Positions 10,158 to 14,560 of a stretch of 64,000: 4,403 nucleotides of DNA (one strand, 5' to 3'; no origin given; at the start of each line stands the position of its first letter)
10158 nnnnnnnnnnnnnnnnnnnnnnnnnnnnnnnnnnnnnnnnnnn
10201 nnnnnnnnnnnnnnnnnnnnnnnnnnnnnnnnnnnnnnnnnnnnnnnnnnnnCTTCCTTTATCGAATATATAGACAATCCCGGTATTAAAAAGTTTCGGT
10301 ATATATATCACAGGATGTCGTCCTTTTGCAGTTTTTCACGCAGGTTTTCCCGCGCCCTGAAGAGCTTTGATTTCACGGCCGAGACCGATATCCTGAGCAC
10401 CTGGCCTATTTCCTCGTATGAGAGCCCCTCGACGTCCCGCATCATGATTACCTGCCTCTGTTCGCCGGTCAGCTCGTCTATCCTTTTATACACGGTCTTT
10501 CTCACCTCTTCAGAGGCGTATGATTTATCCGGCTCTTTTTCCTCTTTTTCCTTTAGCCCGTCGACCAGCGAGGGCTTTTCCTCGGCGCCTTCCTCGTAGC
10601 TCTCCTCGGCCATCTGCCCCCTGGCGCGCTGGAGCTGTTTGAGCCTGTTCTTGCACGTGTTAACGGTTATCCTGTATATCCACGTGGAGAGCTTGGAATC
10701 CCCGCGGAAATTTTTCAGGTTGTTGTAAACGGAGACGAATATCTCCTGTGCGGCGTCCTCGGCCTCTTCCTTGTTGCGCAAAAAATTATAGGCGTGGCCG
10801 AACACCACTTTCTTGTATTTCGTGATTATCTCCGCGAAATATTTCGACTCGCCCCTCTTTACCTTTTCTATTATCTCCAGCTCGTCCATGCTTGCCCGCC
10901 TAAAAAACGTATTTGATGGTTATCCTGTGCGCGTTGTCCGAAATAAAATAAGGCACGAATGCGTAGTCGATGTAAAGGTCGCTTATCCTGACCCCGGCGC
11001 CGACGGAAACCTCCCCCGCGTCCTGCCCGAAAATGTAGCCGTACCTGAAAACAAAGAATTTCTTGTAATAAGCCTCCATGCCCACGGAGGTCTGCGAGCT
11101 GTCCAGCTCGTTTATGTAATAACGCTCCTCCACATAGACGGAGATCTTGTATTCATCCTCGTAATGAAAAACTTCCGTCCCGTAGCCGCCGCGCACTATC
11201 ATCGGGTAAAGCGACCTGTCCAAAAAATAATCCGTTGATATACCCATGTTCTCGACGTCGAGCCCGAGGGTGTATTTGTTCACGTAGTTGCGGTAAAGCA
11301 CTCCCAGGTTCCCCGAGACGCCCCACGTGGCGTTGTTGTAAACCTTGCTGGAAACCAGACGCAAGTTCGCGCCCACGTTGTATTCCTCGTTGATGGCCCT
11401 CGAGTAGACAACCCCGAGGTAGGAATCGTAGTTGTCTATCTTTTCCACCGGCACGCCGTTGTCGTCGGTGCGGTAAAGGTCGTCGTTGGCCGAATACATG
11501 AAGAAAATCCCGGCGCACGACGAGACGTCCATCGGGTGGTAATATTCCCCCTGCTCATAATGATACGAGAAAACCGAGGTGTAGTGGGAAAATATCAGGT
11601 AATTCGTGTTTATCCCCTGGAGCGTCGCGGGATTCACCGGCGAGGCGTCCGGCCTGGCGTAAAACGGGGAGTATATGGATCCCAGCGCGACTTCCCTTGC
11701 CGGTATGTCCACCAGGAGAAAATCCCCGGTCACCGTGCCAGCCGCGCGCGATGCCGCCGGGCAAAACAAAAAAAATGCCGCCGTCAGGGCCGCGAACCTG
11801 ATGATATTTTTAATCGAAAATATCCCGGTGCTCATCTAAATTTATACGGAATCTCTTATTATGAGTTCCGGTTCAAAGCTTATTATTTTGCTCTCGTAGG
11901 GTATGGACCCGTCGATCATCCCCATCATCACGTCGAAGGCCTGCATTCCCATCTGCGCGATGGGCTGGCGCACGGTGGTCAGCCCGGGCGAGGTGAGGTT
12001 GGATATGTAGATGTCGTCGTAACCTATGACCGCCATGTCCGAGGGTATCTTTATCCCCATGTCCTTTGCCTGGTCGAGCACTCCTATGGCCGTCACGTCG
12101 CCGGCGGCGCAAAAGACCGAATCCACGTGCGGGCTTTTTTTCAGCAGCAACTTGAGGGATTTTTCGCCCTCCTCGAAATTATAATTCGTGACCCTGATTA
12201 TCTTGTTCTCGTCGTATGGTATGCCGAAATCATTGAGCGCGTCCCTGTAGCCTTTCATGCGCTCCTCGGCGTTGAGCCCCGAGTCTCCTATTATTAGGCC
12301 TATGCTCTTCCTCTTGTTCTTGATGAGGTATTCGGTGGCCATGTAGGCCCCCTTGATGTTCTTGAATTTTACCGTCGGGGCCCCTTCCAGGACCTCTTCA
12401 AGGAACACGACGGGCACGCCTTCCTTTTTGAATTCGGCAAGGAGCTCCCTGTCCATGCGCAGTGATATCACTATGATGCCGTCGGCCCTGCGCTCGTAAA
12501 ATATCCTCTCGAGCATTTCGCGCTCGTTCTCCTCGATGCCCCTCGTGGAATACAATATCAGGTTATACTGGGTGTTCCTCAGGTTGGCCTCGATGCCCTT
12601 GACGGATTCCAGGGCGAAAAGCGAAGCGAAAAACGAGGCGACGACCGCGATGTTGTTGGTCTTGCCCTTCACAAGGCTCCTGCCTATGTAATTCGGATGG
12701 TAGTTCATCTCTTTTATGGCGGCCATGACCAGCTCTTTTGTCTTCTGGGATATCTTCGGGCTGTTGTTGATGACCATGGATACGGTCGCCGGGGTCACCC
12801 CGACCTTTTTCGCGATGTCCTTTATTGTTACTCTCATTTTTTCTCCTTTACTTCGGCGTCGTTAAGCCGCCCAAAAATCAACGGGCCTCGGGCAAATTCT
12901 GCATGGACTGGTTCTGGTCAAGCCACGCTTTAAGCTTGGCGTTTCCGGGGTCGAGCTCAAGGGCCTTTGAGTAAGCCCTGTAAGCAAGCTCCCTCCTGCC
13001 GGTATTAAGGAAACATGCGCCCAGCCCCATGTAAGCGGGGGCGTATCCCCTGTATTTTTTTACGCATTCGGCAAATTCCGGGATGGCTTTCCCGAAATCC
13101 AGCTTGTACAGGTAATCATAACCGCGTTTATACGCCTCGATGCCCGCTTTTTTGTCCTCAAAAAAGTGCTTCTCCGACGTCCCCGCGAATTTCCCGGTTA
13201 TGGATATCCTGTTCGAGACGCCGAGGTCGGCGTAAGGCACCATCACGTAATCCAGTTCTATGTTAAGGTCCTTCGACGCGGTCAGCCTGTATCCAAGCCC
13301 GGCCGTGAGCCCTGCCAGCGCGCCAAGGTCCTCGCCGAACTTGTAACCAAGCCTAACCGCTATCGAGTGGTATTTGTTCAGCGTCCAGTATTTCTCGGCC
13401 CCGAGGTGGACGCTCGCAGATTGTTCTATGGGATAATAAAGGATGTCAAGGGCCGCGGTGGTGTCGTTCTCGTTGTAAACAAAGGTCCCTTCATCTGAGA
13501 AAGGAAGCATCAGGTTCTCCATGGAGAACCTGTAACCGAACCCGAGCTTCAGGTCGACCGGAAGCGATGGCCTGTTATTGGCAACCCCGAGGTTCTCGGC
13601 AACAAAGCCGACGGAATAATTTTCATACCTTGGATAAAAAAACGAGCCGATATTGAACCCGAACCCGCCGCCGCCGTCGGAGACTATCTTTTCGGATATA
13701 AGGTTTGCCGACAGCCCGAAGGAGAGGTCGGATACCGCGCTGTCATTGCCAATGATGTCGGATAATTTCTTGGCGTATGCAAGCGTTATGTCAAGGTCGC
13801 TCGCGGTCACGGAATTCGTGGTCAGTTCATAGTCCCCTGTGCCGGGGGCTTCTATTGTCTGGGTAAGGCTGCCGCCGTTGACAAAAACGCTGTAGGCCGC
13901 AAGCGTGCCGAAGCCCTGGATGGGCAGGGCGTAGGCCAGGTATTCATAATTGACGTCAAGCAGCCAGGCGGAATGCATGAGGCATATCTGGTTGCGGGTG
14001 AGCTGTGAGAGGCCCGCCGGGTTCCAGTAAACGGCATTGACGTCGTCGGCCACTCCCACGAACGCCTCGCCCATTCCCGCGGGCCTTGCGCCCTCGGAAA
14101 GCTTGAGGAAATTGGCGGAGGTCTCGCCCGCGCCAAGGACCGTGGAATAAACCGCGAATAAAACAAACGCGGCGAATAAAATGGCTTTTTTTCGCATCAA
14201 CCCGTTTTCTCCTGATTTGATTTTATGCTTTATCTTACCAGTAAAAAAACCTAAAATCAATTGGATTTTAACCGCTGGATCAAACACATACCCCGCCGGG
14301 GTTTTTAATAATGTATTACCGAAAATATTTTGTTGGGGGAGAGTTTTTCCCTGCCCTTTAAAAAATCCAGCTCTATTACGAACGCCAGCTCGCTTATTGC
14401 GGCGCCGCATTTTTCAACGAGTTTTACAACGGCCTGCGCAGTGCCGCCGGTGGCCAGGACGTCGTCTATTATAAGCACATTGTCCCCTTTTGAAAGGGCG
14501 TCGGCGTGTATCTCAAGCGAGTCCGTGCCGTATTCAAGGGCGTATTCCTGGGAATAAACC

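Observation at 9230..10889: Membrane-anchored anti-sigma factor whose sensor domain looks like a secretion sorting signal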

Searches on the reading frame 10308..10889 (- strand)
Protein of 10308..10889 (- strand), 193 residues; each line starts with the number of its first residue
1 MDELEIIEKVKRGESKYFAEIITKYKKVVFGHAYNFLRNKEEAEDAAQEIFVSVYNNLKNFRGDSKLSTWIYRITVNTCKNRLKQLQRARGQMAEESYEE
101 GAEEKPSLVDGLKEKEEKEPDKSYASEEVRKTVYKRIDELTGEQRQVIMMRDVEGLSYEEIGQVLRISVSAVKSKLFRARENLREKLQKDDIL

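Call 3: search_protein_families(library=pfam, proteins=[window:10308-10889:-], max_evalue=0.1)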
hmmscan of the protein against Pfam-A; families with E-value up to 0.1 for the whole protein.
window:10308-10889:- (193 aa): 9 families
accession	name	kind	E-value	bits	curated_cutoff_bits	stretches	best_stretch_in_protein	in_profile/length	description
PF04542.20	Sigma70_r2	-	4.8e-18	65.2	24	1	22-88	2-70/71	Sigma-70 region 2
PF08281.18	Sigma70_r4_2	-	4.8e-17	61.8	25.7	1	133-183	4-54/54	Sigma-70, region 4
PF04545.22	Sigma70_r4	-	1.2e-13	50.8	24.1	1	137-185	2-50/50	Sigma-70, region 4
PF07638.17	Sigma70_ECF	-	4.6e-07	30.4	21.1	1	5-188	6-184/185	ECF sigma factor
PF13384.12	HTH_23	-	0.0064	16.7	24.6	1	146-173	9-35/50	Homeodomain-like domain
PF25787.1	HTH_SB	-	0.0085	16.3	43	1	139-174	6-41/53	Sleeping Beauty transposase HTH domain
PF22943.2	HTH_68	-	0.018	15.1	27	1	145-166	8-28/45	Putative helix-turn-helix domain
PF22233.2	PhyR_sigma-like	-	0.027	14.7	27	1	139-176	3-40/50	Response regulator PhyR, sigma-like domain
PF13412.12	HTH_24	-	0.07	13.2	21.9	0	155-176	17-38/48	Winged helix-turn-helix DNA-binding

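Call 4: search_protein_families(library=ncbifam, proteins=[window:10308-10889:-], max_evalue=0.1)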
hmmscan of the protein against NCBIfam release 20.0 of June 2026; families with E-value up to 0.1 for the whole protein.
window:10308-10889:- (193 aa): 118 families (the best 25 are shown)
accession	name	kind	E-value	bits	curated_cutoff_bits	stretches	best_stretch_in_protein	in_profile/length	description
NF008888.0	PRK11922.1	equivalog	3.2e-45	154.5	204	1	2-190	16-199/231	RNA polymerase sigma factor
TIGR02939.1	RpoE_Sigma70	equivalog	1.5e-42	145.8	236.15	1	3-188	7-187/190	RNA polymerase sigma factor RpoE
NF007223.0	PRK09641.1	equivalog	1.1e-39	136.2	209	1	5-189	7-186/187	RNA polymerase sigma factor SigW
NF058625.1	sigma_PG0214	equivalog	1.6e-33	115.8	130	1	16-190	4-164/170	GFO_1088 family ECF-type sigma factor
TIGR02948.1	SigW_bacill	equivalog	2.5e-33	115.7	243.1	1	6-188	8-185/187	RNA polymerase sigma factor SigW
NF009171.0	PRK12518.1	equivalog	4.1e-32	111.5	208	1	3-192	14-189/191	RNA polymerase sigma factor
NF007225.0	PRK09643.1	equivalog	5.1e-31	107.9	190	1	4-189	15-184/204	RNA polymerase sigma factor SigM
TIGR02937.1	sigma70-ECF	superfamily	1.2e-30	106.4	42.9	1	18-187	3-165/165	sigma-70 family RNA polymerase sigma factor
NF006089.0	PRK08241.1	subfamily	2.8e-30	105.6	240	1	9-189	15-206/343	RNA polymerase subunit sigma-70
NF004113.0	PRK05602.1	equivalog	5.7e-30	104.5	208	1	5-191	34-205/211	RNA polymerase sigma factor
TIGR02985.1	Sig70_bacteroi1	subfamily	1.3e-29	103.5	126.4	1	17-187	2-162/162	RNA polymerase sigma-70 factor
NF006930.0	PRK09415.1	subfamily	7.3e-29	100.9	198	1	10-190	10-178/179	RNA polymerase factor sigma C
NF009166.1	PRK12513.1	equivalog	1.1e-28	100.2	206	1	6-189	12-188/193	RNA polymerase sigma factor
TIGR02950.1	SigM_subfam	subfamily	3.2e-28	98.6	147.95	1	19-187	3-158/159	RNA polymerase sigma factor, SigM family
NF007229.0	PRK09647.1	equivalog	1.8e-26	92.9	265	1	18-189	46-204/220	RNA polymerase sigma factor SigE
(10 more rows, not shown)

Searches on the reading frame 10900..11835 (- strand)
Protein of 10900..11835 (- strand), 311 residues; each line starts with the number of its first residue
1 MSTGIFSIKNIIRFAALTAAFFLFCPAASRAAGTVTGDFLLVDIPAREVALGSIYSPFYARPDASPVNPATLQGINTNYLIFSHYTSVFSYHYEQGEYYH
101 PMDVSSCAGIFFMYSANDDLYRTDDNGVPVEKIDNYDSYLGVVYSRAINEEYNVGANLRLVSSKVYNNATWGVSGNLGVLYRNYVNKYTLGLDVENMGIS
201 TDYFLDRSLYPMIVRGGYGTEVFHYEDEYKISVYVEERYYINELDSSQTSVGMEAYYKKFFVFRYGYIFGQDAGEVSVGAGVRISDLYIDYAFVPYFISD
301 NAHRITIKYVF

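Call 3: search_protein_families(library=pfam, proteins=[window:10900-11835:-], max_evalue=0.1)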
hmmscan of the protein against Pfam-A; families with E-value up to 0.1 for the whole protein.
window:10900-11835:- (311 aa): 0 families

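Call 4: search_protein_families(library=ncbifam, proteins=[window:10900-11835:-], max_evalue=0.1)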
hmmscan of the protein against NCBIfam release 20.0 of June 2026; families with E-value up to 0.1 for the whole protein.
window:10900-11835:- (311 aa): 4 families
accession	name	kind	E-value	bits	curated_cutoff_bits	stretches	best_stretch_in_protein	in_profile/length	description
NF033709.1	PorV_fam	subfamily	2.5e-28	99.6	90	1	38-311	5-326/326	PorV/PorQ family protein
NF033711.1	T9SS_PorQ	equivalog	1.4e-19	70.3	220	1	18-205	6-195/335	type IX secretion system protein PorQ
NF033710.1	T9SS_OM_PorV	equivalog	7.1e-07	28.7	250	2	242-294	290-346/367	type IX secretion system outer membrane channel protein PorV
NF052325.1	PorVQ2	equivalog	9.6e-07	28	325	1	33-194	23-195/354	putative type IX sorting system protein PorV2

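Call 95: predict_structure(alignment_id=A6)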
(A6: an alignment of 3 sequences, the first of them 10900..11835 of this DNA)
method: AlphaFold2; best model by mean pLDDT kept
length: 311 residues; sequences in the alignment: 3
mean_pLDDT: 46.6   pTM: 0.44
mean pLDDT of the five models: 46.6, 44.6, 40.4, 37.7, 35.0
residues with pLDDT >= 90: 0; 70-90: 8; 50-70: 110; < 50: 193
segments of 3 or more residues with pLDDT < 50: 1-141, 163-169, 203-209, 243-245, 271-275, 285-311
pLDDT, mean of each block of 10 residues (from residue 1): 37 45 39 41 34 30 27 28 28 37 37 38 42 44 58 61 45 62 70 63 46 65 62 64 56 61 56 48 44 32 43 41
secondary structure, 60 per line:
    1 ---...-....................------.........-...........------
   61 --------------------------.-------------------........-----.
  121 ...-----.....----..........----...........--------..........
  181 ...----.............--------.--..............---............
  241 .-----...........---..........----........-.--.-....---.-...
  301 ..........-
elements in order: H8-27 E34-42 H44-54 E107-114 E120-123 E129-133 E138-147 E152-162 E171-183 E188-200 E212-225 E229-241 E247-257 E261-270 E275-282 E289-292 E302-310

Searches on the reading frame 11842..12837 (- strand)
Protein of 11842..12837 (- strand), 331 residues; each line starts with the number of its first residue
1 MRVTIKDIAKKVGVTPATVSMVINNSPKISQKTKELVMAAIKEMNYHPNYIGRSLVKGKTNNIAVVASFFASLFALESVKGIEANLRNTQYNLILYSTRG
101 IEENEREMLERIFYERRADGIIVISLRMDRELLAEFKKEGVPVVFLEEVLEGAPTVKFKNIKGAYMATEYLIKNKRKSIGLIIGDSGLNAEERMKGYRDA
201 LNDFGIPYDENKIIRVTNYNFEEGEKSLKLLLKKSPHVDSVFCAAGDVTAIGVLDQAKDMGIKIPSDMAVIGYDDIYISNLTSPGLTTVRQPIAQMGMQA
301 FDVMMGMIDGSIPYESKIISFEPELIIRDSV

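Call 3: search_protein_families(library=pfam, proteins=[window:11842-12837:-], max_evalue=0.1)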
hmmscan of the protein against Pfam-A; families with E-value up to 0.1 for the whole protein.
window:11842-12837:- (331 aa): 9 families
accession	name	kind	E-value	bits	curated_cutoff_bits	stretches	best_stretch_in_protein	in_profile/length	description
PF13377.12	Peripla_BP_3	-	9.8e-28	97.8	26.5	1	169-331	2-167/167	Periplasmic binding protein-like domain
PF00532.27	Peripla_BP_1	-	5.1e-25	88.9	22.2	1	75-311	16-266/281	Periplasmic binding proteins and sugar binding domain of LacI family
PF00356.27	LacI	-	1.7e-20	73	27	1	4-49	1-46/46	Bacterial regulatory proteins, lacI family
PF13407.12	Peripla_BP_4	-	1.2e-14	54.9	35.1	1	63-310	1-256/258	Periplasmic binding protein domain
PF01381.28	HTH_3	-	0.00047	20.6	23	1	4-33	11-40/55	Helix-turn-helix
PF04967.18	HTH_10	-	0.027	14.7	23.1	1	2-26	23-47/53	HTH DNA binding domain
PF13412.12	HTH_24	-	0.033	14.2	21.9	1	2-20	17-35/48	Winged helix-turn-helix DNA-binding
PF13404.12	HTH_AsnC-type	-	0.065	13.5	27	0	2-20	17-35/42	AsnC-type helix-turn-helix domain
PF13545.12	HTH_Crp_2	-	0.097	13.1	27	0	2-24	22-44/70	Crp-like helix-turn-helix domain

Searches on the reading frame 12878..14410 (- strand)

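Call 3: search_protein_families(library=pfam, proteins=[window:12878-14410:-], max_evalue=0.1)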
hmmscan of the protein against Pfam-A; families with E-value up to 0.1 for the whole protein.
window:12878-14410:- (510 aa): 9 families
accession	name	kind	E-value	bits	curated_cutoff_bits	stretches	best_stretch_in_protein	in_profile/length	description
PF07719.23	TPR_2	-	6.6e-07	29.4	27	1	457-490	1-34/34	Tetratricopeptide repeat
PF00515.34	TPR_1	-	1.5e-06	28.2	27.8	1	457-490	1-34/34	Tetratricopeptide repeat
PF03687.19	UPF0164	-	4.3e-06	26.2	21.4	1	93-177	35-119/325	Uncharacterised protein family (UPF0164)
PF13432.12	TPR_16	-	1.3e-05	25.9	32.7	1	427-491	1-65/65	Tetratricopeptide repeat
PF14559.12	TPR_19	-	0.00015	22.4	25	1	438-494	6-62/68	Tetratricopeptide repeat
PF13181.12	TPR_8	-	0.00051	20.4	25.7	1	457-489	1-33/34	Tetratricopeptide repeat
PF03349.22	Toluene_X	-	0.0012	17.9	29.7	1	92-155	3-68/421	Outer membrane protein transport protein (OMPP1/FadL/TodX)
PF19572.5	PorV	-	0.0097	15.9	27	1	97-260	11-171/243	Type IX secretion system protein PorV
PF13428.12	TPR_14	-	0.013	16.6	23.5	0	459-493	3-37/44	Tetratricopeptide repeat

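Call 4: search_protein_families(library=ncbifam, proteins=[window:12878-14410:-], max_evalue=0.1)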
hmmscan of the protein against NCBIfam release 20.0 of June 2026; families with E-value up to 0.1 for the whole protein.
window:12878-14410:- (510 aa): 10 families
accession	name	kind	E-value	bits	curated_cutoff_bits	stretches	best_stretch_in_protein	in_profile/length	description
NF033709.1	PorV_fam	subfamily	7.8e-40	137.4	90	1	97-406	2-324/326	PorV/PorQ family protein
NF033711.1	T9SS_PorQ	equivalog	8.6e-23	80.9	220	1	77-296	3-214/335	type IX secretion system protein PorQ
NF052325.1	PorVQ2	equivalog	1.6e-18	66.8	325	1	95-274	23-198/354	putative type IX sorting system protein PorV2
NF033710.1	T9SS_OM_PorV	equivalog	1.4e-12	47.5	250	1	96-299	23-235/367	type IX secretion system outer membrane channel protein PorV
TIGR02521.1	type_IV_pilW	equivalog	0.00024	20.7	154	1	427-492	35-100/234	type IV pilus biogenesis/stability protein PilW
NF040959.1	MamA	equivalog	0.013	14.9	200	1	426-492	108-174/204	magnetosome protein MamA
TIGR02917.1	PEP_TPR_lipo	equivalog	0.023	12.6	312.2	1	432-492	440-500/899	XrtA/PEP-CTERM system TPR-repeat protein PrsT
TIGR02552.1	LcrH_SycD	equivalog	0.041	13.6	104.8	1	426-491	21-86/136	SycD/LcrH family type III secretion system chaperone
NF008520.0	PRK11447.1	equivalog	0.055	11.2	858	1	436-500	282-346/1157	cellulose synthase complex outer membrane protein BcsC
TIGR02795.1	tol_pal_ybgF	equivalog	0.06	13.9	90.1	1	425-506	4-89/119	tol-pal system protein YbgF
